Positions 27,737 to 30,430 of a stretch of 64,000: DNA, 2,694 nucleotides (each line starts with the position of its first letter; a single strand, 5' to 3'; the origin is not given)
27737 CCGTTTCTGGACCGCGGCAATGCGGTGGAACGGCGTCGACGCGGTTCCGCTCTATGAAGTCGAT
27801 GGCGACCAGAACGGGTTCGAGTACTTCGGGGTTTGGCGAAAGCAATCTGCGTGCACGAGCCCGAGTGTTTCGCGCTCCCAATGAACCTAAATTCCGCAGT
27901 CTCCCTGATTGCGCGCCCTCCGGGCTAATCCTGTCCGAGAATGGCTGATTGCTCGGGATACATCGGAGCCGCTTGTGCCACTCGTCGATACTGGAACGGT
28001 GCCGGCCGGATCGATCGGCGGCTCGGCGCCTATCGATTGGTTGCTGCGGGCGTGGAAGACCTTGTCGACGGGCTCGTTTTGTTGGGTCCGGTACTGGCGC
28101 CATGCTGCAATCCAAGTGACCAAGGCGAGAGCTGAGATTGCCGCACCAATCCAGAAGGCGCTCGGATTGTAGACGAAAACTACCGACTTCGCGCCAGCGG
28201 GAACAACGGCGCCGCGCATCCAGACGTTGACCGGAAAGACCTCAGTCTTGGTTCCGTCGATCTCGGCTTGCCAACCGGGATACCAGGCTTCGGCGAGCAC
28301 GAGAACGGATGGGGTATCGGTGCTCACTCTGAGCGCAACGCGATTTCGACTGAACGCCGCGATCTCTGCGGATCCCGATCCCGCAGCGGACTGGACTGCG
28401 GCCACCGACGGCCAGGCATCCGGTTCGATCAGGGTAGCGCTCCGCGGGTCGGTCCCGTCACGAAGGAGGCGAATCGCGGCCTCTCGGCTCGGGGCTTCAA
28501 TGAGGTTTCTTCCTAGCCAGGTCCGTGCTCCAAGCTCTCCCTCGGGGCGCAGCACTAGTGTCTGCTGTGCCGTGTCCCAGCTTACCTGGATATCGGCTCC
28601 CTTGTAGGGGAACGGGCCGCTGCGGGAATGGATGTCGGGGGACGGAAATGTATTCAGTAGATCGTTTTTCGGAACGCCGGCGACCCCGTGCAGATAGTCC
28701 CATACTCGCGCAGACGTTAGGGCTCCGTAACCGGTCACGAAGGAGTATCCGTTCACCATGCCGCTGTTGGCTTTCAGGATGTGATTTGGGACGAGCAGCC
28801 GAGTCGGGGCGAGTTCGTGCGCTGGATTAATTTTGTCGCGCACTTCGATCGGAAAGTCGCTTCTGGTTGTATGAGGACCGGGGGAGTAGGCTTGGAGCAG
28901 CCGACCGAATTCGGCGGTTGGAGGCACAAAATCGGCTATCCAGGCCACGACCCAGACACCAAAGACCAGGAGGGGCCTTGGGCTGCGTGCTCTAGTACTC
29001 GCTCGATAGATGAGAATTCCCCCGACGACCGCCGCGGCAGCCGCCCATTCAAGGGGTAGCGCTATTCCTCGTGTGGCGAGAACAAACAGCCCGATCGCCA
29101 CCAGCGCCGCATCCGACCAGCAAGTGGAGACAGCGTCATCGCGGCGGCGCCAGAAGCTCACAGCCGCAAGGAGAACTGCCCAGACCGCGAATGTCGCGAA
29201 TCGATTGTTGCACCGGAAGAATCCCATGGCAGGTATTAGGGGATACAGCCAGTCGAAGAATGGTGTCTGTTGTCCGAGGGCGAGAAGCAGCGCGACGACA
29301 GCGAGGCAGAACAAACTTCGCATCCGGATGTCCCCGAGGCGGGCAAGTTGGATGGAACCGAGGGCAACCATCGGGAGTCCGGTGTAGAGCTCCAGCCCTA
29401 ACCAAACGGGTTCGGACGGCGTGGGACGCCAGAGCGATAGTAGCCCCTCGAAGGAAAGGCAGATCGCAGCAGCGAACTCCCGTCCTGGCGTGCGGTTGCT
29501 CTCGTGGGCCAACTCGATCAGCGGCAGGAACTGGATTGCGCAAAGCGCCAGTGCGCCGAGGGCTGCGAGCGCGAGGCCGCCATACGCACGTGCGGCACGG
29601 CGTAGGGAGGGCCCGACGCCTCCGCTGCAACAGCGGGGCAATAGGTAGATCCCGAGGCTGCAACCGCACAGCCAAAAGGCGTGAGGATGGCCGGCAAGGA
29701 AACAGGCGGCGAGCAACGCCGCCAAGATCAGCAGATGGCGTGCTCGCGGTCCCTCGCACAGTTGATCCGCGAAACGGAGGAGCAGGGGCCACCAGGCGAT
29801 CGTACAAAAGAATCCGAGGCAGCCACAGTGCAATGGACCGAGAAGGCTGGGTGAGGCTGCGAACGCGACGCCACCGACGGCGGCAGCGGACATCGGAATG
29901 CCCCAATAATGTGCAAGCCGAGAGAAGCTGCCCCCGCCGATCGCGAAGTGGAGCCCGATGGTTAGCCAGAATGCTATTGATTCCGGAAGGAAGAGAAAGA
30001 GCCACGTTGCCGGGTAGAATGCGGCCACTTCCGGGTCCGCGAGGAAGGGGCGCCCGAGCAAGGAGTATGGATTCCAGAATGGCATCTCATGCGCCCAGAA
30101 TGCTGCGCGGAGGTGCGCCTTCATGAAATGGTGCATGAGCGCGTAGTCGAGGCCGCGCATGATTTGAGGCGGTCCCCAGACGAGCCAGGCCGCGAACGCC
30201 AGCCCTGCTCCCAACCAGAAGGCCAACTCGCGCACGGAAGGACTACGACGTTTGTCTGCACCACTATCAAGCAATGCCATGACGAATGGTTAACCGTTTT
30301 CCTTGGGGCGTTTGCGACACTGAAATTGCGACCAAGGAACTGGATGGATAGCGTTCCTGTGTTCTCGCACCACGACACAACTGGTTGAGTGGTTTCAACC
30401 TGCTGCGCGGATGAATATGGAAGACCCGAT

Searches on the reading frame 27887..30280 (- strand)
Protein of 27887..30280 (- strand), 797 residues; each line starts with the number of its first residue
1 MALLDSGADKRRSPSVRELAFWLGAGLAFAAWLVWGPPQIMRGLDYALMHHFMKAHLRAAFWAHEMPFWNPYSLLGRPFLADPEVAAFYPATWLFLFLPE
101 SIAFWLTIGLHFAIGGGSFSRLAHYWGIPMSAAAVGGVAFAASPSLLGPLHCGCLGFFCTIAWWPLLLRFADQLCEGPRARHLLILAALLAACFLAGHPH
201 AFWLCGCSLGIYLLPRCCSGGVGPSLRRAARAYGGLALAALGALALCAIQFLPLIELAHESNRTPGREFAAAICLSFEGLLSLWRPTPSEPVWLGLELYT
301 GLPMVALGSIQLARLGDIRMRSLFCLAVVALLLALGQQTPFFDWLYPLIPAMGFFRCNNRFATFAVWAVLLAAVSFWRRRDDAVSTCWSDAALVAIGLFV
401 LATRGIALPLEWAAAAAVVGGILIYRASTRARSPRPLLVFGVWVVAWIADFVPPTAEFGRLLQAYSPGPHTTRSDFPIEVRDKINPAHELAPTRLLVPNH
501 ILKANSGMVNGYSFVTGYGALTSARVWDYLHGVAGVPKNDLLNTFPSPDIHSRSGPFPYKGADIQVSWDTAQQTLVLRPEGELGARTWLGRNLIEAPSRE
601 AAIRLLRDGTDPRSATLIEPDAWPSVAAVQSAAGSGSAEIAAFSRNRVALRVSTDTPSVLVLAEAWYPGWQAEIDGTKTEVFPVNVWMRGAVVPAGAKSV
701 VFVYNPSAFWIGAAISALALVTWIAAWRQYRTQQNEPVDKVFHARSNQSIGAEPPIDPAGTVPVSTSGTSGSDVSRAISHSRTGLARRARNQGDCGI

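Call 38: search_protein_families(library=pfam, proteins=[window:27887-30280:-], max_evalue=0.00001)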
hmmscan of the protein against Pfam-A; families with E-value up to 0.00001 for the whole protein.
window:27887-30280:- (797 aa): 1 family
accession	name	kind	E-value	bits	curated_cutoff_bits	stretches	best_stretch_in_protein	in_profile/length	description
PF09586.16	YfhO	-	7e-06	25.1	28.5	1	639-716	757-835/835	Bacterial membrane protein YfhO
